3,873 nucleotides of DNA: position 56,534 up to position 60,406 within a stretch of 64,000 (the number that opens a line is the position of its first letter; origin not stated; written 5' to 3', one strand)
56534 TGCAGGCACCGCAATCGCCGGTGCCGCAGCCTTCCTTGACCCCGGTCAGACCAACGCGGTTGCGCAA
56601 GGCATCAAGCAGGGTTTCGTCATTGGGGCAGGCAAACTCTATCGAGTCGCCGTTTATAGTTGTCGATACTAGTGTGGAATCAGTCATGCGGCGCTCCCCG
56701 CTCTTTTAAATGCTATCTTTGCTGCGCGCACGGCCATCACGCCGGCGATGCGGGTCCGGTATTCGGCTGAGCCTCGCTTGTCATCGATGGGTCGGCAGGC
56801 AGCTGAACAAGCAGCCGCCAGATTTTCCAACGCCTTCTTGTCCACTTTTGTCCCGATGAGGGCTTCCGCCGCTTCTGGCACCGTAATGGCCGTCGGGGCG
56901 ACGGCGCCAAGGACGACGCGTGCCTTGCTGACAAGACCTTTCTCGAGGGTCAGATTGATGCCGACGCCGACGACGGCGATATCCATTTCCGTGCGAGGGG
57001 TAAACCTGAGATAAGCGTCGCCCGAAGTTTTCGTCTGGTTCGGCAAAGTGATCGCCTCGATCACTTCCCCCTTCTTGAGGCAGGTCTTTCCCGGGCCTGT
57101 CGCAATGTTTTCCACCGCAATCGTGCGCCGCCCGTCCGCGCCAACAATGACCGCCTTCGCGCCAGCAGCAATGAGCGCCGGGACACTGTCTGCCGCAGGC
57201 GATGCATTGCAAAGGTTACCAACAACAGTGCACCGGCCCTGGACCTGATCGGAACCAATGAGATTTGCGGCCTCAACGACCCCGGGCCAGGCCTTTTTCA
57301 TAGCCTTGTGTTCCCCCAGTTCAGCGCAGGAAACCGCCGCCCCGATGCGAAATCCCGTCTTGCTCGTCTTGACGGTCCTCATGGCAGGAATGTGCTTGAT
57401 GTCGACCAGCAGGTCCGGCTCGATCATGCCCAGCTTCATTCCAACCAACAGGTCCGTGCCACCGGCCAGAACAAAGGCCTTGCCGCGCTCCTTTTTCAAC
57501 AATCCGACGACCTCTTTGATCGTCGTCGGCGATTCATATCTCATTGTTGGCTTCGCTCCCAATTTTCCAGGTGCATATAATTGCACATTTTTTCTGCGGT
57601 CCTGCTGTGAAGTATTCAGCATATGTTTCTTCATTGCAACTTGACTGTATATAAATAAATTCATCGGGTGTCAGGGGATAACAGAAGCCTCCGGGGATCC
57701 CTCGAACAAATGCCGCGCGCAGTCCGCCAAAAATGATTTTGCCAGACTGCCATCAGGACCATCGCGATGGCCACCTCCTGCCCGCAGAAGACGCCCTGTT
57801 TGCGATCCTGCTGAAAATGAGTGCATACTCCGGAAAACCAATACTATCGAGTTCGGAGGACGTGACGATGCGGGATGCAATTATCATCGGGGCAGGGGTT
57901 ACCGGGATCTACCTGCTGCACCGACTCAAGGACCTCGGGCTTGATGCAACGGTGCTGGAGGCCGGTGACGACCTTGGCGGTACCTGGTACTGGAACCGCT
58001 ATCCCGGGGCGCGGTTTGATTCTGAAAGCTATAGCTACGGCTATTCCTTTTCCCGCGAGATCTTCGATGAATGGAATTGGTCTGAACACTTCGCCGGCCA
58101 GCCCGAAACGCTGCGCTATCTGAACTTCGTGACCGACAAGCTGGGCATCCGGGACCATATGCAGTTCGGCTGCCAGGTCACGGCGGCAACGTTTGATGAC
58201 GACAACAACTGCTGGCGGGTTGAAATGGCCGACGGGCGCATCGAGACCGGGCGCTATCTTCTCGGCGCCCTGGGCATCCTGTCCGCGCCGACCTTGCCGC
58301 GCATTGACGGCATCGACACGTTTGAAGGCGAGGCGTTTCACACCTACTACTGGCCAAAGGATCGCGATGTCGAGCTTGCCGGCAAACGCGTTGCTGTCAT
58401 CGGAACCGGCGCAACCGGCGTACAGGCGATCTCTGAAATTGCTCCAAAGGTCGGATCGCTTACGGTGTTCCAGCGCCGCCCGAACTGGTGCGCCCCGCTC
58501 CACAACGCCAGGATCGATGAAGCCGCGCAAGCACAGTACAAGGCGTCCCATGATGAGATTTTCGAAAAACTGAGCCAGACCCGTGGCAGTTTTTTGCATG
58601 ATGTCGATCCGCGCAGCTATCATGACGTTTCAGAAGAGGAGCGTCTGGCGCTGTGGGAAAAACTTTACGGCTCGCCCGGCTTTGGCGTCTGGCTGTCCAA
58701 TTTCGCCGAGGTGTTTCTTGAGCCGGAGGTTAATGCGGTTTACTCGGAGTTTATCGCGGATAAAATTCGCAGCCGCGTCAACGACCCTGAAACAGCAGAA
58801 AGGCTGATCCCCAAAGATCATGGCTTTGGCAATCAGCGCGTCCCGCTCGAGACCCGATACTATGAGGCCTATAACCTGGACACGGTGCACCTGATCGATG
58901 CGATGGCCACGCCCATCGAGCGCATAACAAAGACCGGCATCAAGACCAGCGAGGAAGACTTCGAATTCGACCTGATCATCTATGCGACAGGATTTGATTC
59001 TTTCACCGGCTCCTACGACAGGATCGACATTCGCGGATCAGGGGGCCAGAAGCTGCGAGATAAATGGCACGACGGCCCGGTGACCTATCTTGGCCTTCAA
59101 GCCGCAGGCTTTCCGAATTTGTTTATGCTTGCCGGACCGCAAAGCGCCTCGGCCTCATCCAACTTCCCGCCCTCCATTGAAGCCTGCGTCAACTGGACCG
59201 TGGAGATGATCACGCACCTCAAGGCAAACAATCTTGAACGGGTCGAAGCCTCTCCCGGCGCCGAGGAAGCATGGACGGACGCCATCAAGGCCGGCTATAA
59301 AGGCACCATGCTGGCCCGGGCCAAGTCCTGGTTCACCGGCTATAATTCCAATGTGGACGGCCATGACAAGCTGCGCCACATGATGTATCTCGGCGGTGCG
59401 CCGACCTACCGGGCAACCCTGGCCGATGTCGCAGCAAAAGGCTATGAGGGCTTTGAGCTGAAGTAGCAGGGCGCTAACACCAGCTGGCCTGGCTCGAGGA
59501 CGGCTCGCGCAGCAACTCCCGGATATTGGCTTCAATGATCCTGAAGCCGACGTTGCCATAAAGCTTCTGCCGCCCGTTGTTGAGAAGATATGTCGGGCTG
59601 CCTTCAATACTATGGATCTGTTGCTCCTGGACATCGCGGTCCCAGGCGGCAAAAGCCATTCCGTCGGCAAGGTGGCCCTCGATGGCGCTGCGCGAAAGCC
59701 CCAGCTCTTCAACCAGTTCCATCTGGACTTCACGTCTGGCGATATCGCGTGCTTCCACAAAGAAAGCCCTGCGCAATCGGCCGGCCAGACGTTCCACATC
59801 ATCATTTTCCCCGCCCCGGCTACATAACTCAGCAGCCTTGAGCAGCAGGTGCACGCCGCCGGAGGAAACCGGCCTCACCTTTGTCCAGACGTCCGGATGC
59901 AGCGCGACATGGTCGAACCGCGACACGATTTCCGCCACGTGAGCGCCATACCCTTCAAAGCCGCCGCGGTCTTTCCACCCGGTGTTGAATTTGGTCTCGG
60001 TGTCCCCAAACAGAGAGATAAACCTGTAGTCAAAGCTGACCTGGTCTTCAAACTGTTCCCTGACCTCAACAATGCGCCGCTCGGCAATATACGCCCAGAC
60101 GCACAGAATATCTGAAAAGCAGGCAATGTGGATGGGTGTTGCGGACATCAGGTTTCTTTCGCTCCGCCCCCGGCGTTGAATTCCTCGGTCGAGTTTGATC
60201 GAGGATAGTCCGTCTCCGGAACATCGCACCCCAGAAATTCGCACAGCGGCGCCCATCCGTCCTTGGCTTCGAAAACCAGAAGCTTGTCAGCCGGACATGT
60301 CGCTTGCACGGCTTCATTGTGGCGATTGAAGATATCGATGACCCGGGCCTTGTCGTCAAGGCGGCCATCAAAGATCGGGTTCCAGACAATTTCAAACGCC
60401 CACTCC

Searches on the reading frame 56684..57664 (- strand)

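Call 67: search_protein_families(library=pfam, proteins=[window:56684-57664:-], max_evalue=0.00001)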
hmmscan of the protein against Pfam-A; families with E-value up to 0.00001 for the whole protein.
window:56684-57664:- (326 aa): 2 families
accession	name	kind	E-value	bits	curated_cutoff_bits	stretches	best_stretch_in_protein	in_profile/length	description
PF00941.27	FAD_binding_5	-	9.3e-44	149.7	27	1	41-209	3-169/170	FAD binding domain in molybdopterin dehydrogenase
PF03450.22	CO_deh_flav_C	-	1.8e-24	86.3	25.5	1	219-315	3-99/102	CO dehydrogenase flavoprotein C-terminal domain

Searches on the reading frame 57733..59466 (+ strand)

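Call 67: search_protein_families(library=pfam, proteins=[window:57733-59466:+], max_evalue=0.00001)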
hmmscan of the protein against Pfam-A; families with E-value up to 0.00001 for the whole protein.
window:57733-59466:+ (577 aa): 7 families
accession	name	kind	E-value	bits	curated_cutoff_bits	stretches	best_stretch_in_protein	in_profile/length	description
PF13738.12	Pyr_redox_3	-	2.8e-12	46.9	30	1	50-276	1-234/305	Pyridine nucleotide-disulphide oxidoreductase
PF13450.12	NAD_binding_8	-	1.1e-10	42.1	21.9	1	51-97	1-47/68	NAD(P)-binding Rossmann-like domain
PF07992.20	Pyr_redox_2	-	1.8e-10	41.1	26.1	1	48-270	2-194/291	Pyridine nucleotide-disulphide oxidoreductase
PF00743.25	FMO-like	-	2e-10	40.2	22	1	50-252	5-218/532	Flavin-binding monooxygenase-like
PF01266.30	DAO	-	3.6e-07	30.5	27.9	0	48-88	1-42/353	FAD dependent oxidoreductase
PF13434.12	Lys_Orn_oxgnase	-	6e-07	29.4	21.3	1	123-313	94-283/339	L-lysine 6-monooxygenase/L-ornithine 5-monooxygenase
PF00070.33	Pyr_redox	-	2.9e-06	28.2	22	0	49-81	2-34/82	Pyridine nucleotide-disulphide oxidoreductase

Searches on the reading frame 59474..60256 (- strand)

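Call 67: search_protein_families(library=pfam, proteins=[window:59474-60256:-], max_evalue=0.00001)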
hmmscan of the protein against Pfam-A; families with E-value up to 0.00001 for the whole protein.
window:59474-60256:- (260 aa): 1 family
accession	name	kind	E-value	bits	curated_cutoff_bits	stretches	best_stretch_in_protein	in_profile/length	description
PF01323.26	DSBA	-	2.7e-13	50.6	25.6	1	44-238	2-183/191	DSBA-like thioredoxin domain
